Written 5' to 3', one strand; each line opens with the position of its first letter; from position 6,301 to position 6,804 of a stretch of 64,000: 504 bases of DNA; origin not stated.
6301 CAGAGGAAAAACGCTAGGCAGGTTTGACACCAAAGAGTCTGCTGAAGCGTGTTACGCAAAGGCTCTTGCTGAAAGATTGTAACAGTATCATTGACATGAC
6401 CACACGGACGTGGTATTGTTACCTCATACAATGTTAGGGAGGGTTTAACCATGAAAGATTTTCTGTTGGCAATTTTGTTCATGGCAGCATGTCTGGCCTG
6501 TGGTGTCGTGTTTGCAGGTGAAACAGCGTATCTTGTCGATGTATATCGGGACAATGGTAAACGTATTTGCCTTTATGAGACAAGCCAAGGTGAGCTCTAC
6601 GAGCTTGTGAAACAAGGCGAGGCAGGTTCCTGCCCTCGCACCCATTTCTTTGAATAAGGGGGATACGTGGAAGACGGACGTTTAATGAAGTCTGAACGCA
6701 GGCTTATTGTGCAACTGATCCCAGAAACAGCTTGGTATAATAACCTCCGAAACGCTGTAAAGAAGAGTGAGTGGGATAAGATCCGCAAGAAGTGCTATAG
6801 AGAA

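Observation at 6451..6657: Small lipoprotein-like gene with its own promoter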

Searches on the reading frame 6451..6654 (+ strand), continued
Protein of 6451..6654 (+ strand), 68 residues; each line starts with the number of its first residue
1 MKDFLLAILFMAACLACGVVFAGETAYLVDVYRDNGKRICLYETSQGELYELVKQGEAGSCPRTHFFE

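Call 69: search_protein_families(library=phrogs, proteins=[L014:31-858:+, L014:1650-2510:+, L014:2525-4801:+, L014:4810-5292:+, L014:6881-7429:+, L014:7480-7731:+, L014:8390-8800:+, L014:9371-10063:+, L014:10184-10699:+, L014:10853-11410:+], max_evalue=0.00001)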
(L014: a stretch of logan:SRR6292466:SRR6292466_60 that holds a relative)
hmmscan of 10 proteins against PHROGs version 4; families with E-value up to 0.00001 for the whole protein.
L014:31-858:+ (276 aa): 4 families
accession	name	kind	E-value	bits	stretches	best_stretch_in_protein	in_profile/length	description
phrog_63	-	transcription regulation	5e-25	89.7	1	6-110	127-228/431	anti-repressor Ant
phrog_15709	-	unknown function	1e-21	77.4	1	1-51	1-51/59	-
phrog_4936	-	transcription regulation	1.1e-18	69.1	1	8-108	11-131/257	transcriptional regulator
phrog_8235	-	transcription regulation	5.5e-06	27.2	0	1-105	2-109/219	anti-repressor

L014:1650-2510:+ (287 aa): 3 families
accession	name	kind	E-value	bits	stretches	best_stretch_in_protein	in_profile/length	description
phrog_5197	-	unknown function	9.4e-74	249.2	1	9-243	13-241/295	-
phrog_817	-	tail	1.3e-20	74.8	1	65-235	18-191/200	tail fiber protein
phrog_25805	-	unknown function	1.8e-06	28.7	1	57-242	10-186/207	-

L014:2525-4801:+ (759 aa): 11 families
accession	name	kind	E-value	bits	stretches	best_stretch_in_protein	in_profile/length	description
phrog_5255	-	tail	6.8e-65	221.2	2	195-620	258-660/800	tail length tape measure protein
phrog_2335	-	tail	3.7e-23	82.5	1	46-563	249-762/1536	tail length tape measure protein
phrog_1292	-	tail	2.3e-15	56.3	1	291-528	288-506/1523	tail length tape measure protein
phrog_9807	-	tail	4.2e-13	48.6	1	65-562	129-605/1972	tail length tape measure protein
phrog_25927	-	tail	1.4e-12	48.2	1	265-591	175-490/625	tail length tape measure protein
phrog_7817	-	unknown function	1.4e-11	44.6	1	200-567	243-589/742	-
phrog_28779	-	tail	1.5e-11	44.5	1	293-553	235-485/677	tail length tape measure protein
phrog_36805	-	tail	2.7e-11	44.9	0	117-167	101-151/303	tail length tape measure protein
phrog_4036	-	tail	2.2e-10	40.9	1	182-593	177-573/749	tail length tape measure protein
phrog_23370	-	tail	1.3e-08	35.5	0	296-377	366-447/448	tail length tape measure protein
phrog_20644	-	tail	2.2e-07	30.7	1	249-590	190-522/671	tail length tape measure protein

L014:4810-5292:+ (161 aa): 2 families
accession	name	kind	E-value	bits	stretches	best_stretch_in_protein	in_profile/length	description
phrog_222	-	connector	5e-29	102.8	1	16-161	119-263/276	tail completion or Neck1 protein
phrog_31120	-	unknown function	8.5e-08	33.5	1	107-160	33-87/90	-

L014:6881-7429:+ (183 aa): 0 families

L014:7480-7731:+ (84 aa): 0 families

L014:8390-8800:+ (137 aa): 0 families

L014:9371-10063:+ (231 aa): 0 families

L014:10184-10699:+ (172 aa): 0 families

L014:10853-11410:+ (186 aa): 0 families

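Call 71: search_protein_families(library=pfam, proteins=[L004:2533-3420:+, L004:3688-4191:+, L003:3722-4036:+, L003:3191-3418:+, L008:2646-2885:+, L008:3292-3477:+, L009:5221-5655:+, L012:5218-5433:+], max_evalue=0.01)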
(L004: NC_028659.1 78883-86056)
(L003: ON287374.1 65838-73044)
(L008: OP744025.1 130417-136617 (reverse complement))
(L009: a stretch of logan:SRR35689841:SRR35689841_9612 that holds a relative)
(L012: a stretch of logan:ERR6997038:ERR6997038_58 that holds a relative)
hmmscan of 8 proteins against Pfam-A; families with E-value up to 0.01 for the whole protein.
L004:2533-3420:+ (296 aa): 1 family
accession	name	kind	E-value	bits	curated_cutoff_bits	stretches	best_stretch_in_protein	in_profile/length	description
PF01145.31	Band_7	-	1.5e-21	77.7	23.6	1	28-215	2-176/176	SPFH domain / Band 7 family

L004:3688-4191:+ (168 aa): 1 family
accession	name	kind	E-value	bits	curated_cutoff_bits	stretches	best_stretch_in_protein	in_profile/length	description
PF08719.17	NADAR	-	4.4e-35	121.8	35.1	1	15-156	11-156/163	NADAR domain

L003:3722-4036:+ (105 aa): 0 families

L003:3191-3418:+ (76 aa): 1 family
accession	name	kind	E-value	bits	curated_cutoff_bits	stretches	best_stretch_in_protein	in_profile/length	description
PF07878.17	RHH_5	-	0.0032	17.6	26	1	3-30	6-33/43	CopG-like RHH_1 or ribbon-helix-helix domain, RHH_5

L008:2646-2885:+ (80 aa): 0 families

L008:3292-3477:+ (62 aa): 0 families

L009:5221-5655:+ (145 aa): 0 families

L012:5218-5433:+ (72 aa): 1 family
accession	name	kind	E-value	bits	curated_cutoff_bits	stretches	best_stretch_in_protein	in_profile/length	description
PF23835.1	DUF7205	-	1.5e-11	44.6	27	1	11-71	7-73/128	Domain of unknown function (DUF7205)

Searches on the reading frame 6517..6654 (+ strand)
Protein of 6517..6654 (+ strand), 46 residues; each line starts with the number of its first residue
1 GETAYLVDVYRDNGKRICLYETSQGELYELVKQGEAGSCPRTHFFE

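Call 80: predict_structure(alignment_id=A4)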
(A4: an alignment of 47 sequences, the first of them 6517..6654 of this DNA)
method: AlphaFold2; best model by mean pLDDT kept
length: 46 residues; sequences in the alignment: 47
mean_pLDDT: 89.4   pTM: 0.69
mean pLDDT of the five models: 89.4, 89.0, 88.8, 82.7, 76.5
residues with pLDDT >= 90: 31; 70-90: 11; 50-70: 4; < 50: 0
segments of 3 or more residues with pLDDT < 50: none
pLDDT, mean of each block of 10 residues (from residue 1): 92 92 94 78 91
secondary structure, 60 per line:
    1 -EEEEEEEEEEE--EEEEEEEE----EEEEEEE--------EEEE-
elements in order: E2-12 E15-22 E27-33 E42-45
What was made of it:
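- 6517..6654 (+): Predicted mature periplasmic domain, residues 23-68 (46 aa, 5.27 kDa, pI 4.9). The invariant Cys40 (6568-6570) and Cys61 (6631-6633) probably form a disulfide. The fold is a 4-stranded small beta-barrel. Call 80: pLDDT 89.4.
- On T4 Spackle (gp61.3): The model is all-beta (call 80).
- Closest known: T4 Spackle. Different: Spackle is all-helical with a 75-aa mature form, whereas this protein is a 46-aa beta-barrel (call 80).
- Fold: the model has pLDDT 89.4, pTM 0.69 and four strands (call 80).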
